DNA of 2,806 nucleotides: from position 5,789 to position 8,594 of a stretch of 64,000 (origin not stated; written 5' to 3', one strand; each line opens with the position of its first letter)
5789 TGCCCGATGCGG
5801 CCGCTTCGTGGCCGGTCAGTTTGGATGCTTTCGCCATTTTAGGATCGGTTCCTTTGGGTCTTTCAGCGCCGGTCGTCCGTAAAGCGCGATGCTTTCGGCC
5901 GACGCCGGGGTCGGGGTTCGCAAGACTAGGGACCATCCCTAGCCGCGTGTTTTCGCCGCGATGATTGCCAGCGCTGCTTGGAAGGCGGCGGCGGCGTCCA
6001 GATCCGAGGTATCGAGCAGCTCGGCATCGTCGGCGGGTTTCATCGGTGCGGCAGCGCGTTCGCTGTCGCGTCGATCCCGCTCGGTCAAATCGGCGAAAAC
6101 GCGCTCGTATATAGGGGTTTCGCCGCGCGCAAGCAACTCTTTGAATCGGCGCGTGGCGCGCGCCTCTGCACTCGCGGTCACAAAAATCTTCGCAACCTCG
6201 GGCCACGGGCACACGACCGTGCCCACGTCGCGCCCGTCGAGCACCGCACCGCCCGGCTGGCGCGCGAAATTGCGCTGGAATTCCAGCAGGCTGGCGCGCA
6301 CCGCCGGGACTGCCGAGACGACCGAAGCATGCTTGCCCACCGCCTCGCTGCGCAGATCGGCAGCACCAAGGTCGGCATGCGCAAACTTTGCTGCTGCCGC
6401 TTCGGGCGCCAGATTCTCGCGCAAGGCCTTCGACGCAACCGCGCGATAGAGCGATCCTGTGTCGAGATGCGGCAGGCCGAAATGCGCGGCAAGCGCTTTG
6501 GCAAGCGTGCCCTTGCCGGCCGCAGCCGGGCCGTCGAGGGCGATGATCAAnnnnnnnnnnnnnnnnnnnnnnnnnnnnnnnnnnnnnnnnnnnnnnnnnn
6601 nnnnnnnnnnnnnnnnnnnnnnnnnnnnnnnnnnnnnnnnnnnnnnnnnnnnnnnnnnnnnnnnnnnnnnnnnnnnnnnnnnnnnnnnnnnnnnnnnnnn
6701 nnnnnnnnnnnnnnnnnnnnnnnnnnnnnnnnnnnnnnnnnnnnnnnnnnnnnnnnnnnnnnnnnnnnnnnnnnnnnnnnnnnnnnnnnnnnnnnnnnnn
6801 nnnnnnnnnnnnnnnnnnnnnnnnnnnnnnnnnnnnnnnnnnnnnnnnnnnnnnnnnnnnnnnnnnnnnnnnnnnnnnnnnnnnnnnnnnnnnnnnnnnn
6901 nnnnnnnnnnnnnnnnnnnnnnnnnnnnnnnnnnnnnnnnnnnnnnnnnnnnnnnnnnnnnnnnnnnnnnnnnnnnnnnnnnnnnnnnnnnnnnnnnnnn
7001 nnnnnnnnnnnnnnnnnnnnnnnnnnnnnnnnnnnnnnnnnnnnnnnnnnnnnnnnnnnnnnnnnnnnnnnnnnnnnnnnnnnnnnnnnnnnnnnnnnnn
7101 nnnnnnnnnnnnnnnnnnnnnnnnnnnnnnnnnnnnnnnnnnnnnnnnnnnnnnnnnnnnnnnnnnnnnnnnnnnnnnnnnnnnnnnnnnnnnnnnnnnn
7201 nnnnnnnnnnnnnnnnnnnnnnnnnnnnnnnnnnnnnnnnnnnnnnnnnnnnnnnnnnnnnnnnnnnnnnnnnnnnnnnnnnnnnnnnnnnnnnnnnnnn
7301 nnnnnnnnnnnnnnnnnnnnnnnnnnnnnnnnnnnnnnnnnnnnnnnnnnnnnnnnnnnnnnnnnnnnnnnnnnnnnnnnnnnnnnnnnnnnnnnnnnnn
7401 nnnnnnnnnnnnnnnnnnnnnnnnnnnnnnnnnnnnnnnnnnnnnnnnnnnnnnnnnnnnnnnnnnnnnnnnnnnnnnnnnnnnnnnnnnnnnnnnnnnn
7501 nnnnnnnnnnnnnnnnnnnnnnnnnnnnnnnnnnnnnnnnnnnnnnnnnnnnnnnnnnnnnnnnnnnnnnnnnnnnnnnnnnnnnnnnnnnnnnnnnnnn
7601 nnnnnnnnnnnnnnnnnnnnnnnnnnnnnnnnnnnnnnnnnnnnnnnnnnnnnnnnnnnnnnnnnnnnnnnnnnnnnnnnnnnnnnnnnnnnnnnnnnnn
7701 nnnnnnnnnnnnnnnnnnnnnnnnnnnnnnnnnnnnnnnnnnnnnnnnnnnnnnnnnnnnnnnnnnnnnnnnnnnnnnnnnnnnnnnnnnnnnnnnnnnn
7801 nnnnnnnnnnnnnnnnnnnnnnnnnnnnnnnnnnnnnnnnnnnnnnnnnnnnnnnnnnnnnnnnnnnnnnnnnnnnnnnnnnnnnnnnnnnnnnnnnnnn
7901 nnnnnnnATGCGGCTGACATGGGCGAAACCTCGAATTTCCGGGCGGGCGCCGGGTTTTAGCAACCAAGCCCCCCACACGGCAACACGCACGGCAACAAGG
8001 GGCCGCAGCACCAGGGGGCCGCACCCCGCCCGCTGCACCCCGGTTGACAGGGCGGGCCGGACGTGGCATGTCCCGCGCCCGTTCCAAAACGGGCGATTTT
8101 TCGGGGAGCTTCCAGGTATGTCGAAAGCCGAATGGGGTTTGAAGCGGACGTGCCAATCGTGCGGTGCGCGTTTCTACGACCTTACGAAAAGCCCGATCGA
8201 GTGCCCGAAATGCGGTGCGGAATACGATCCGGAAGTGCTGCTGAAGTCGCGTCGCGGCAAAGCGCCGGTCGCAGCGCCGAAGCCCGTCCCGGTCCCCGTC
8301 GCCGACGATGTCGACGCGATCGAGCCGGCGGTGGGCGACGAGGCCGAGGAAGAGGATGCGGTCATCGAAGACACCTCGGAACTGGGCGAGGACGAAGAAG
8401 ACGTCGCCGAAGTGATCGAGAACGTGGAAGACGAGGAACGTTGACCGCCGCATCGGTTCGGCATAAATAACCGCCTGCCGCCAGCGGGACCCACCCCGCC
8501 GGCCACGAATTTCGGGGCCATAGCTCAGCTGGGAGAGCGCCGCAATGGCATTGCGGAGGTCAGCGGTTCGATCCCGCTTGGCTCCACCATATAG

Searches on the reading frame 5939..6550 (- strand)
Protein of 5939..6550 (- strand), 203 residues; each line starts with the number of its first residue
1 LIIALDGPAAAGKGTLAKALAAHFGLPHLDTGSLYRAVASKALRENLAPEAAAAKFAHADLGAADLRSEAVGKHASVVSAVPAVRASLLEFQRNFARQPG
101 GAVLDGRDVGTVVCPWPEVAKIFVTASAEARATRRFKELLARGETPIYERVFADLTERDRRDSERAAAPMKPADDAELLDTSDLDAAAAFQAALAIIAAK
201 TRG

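Call 37: search_protein_families(library=pfam, proteins=[window:5939-6550:-], max_evalue=0.0001)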
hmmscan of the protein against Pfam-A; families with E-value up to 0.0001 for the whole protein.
window:5939-6550:- (203 aa): 5 families
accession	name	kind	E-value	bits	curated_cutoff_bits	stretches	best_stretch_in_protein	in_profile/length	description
PF02224.24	Cytidylate_kin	-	4.4e-50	170.8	26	2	64-194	78-206/211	Cytidylate kinase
PF13189.12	Cytidylate_kin2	-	1.2e-07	32.5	28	1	2-138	1-130/176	Cytidylate kinase-like family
PF13207.12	AAA_17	-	8.8e-07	29.7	27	1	7-48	2-47/136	AAA domain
PF00406.28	ADK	-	2.8e-05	24.7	26.8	1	7-41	3-37/151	Adenylate kinase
PF13238.12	AAA_18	-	6.7e-05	23.8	29.4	0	3-134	1-107/128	AAA domain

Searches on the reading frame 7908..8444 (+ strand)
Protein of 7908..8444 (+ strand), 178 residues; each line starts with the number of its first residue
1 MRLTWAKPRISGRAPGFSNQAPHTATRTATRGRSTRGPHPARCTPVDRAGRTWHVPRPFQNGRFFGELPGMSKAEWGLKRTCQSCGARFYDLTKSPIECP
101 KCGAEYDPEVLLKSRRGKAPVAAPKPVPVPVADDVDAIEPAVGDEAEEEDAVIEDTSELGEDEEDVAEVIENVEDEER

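Call 37: search_protein_families(library=pfam, proteins=[window:7908-8444:+], max_evalue=0.0001)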
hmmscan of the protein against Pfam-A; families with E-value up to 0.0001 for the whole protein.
window:7908-8444:+ (178 aa): 2 families
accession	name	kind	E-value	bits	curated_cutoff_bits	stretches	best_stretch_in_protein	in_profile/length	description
PF09538.15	FYDLN_acid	-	3.1e-25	89.3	23.9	1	71-168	1-98/105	Protein of unknown function (FYDLN_acid)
PF09297.16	Zn_ribbon_NUD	-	7.2e-05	22.9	24.8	0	71-90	13-32/32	NADH pyrophosphatase zinc ribbon domain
